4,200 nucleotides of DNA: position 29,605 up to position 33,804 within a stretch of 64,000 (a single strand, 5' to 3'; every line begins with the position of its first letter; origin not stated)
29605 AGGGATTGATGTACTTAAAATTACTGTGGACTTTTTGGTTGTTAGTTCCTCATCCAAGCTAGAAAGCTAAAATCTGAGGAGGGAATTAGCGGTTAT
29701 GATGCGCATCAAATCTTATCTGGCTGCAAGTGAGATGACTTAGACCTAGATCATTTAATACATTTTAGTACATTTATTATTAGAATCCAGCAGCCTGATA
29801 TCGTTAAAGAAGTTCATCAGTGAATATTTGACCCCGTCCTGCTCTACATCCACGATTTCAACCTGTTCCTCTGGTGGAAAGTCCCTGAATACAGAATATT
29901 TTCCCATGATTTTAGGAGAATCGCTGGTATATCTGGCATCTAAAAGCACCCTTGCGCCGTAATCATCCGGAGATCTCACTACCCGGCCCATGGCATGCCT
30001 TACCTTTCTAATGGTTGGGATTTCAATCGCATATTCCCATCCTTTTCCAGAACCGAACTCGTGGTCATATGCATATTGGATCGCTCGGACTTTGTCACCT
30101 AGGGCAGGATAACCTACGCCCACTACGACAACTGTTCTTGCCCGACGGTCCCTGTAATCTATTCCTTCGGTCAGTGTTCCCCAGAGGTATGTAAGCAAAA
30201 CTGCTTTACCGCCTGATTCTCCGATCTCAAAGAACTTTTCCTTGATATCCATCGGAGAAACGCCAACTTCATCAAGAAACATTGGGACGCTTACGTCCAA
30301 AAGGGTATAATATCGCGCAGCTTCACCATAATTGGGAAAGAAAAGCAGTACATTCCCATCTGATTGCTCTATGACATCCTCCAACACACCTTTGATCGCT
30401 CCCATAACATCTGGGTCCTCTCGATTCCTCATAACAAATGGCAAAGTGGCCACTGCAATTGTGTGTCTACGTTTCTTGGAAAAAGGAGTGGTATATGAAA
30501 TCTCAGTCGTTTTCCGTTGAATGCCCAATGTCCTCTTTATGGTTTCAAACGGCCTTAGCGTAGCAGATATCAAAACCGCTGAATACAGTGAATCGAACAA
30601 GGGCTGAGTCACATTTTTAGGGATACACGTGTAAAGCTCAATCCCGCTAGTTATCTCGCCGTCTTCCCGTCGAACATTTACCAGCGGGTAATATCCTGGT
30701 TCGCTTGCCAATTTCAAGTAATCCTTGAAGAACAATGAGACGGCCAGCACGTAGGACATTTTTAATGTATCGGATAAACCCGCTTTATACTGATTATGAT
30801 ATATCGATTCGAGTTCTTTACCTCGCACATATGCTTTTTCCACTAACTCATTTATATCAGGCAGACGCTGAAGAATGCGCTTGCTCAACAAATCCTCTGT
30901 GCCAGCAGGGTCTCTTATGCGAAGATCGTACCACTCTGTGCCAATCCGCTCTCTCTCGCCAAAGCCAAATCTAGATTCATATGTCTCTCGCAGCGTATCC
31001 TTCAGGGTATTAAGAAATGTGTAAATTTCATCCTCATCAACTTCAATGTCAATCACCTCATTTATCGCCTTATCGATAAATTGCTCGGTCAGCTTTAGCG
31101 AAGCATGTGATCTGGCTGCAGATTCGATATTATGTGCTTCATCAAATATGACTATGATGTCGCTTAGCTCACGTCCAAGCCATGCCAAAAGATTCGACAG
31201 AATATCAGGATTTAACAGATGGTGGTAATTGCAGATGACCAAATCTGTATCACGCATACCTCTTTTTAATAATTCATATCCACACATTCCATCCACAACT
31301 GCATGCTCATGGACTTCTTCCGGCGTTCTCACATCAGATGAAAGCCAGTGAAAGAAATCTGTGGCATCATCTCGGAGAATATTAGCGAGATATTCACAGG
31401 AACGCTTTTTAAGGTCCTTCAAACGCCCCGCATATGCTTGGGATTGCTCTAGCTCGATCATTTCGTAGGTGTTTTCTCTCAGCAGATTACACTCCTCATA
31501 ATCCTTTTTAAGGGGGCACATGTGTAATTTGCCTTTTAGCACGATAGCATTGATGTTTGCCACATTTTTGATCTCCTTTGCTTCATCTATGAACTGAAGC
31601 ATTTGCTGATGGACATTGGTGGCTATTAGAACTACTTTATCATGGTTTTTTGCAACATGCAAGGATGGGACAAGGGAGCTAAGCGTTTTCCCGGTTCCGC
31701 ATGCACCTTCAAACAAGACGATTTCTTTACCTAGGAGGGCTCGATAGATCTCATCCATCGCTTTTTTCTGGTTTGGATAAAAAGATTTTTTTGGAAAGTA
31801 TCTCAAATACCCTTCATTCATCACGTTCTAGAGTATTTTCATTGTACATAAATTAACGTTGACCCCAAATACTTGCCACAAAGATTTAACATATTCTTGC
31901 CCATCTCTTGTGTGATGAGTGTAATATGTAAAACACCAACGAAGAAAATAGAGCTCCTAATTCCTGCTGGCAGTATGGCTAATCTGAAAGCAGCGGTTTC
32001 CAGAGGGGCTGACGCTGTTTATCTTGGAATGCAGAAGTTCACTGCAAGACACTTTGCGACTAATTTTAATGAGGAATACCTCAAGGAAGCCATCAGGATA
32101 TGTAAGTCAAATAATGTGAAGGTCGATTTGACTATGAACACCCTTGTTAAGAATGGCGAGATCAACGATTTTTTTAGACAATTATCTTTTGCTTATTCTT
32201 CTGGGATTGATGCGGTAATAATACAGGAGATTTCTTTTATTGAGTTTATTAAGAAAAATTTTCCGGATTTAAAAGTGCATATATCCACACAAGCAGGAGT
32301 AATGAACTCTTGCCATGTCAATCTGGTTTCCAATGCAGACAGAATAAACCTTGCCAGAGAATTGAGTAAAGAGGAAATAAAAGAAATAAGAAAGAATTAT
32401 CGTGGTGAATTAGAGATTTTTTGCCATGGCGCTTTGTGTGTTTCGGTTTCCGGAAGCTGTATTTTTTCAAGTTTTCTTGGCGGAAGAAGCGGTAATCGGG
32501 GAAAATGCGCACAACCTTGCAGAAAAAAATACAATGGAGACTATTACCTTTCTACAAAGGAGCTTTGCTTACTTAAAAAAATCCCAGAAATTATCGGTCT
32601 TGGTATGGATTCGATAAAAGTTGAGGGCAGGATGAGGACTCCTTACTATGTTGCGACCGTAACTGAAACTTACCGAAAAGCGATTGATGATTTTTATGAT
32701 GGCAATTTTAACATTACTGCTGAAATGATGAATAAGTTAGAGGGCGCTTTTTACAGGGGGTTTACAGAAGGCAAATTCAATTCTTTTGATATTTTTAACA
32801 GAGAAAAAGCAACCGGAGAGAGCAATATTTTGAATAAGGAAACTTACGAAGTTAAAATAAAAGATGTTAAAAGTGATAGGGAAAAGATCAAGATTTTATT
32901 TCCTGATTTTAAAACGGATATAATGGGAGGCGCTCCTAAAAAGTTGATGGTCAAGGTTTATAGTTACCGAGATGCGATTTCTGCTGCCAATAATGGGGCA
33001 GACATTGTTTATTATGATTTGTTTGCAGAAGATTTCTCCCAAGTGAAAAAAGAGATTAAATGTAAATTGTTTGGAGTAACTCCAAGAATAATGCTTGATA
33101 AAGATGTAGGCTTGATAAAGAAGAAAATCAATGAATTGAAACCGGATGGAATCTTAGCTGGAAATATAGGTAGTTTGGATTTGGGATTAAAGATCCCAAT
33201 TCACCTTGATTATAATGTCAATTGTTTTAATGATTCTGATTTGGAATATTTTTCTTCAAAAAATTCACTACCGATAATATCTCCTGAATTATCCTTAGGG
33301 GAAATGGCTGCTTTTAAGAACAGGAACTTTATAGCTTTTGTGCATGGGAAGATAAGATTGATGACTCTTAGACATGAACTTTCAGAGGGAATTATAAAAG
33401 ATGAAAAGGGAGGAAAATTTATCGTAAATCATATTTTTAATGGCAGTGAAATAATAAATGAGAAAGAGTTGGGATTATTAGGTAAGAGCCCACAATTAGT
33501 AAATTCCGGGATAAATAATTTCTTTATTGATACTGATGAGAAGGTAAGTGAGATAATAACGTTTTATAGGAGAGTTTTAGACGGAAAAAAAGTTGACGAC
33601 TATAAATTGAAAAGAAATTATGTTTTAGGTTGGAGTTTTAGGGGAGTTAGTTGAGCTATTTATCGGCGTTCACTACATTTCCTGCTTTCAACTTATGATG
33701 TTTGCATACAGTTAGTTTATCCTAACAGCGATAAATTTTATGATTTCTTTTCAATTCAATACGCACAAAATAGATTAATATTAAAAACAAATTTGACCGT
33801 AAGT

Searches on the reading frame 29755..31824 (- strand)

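Call 54: search_protein_families(library=pfam, proteins=[window:29755-31824:-], max_evalue=0.001)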
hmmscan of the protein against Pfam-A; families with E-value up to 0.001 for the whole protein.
window:29755-31824:- (689 aa): 6 families
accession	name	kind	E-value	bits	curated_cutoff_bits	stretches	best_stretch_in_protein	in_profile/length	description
PF13307.12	Helicase_C_2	-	1.8e-24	87.1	25.3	1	482-636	2-158/170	Helicase C-terminal domain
PF06733.21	DEAD_2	-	2.9e-21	76.3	21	1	69-248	3-170/172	DEAD_2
PF04851.21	ResIII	-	2.2e-07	31.4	22.5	1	13-89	2-80/164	Type III restriction enzyme, res subunit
PF00270.35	DEAD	-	1.4e-06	28.5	26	1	17-98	2-81/167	DEAD/DEAH box helicase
PF02562.22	PhoH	-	7.3e-05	22.8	27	0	18-67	8-55/205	PhoH-like protein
PF05707.18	Zot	-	0.00092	19.2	20.3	0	35-243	2-141/197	Zonular occludens toxin (Zot)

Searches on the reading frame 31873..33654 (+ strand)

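Call 54: search_protein_families(library=pfam, proteins=[window:31873-33654:+], max_evalue=0.001)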
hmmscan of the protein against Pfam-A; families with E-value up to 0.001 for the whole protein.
window:31873-33654:+ (593 aa): 1 family
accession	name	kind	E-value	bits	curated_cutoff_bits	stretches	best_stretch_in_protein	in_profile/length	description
PF01136.24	Peptidase_U32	-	6.2e-73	245.3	22.4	1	100-302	4-227/233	Peptidase family U32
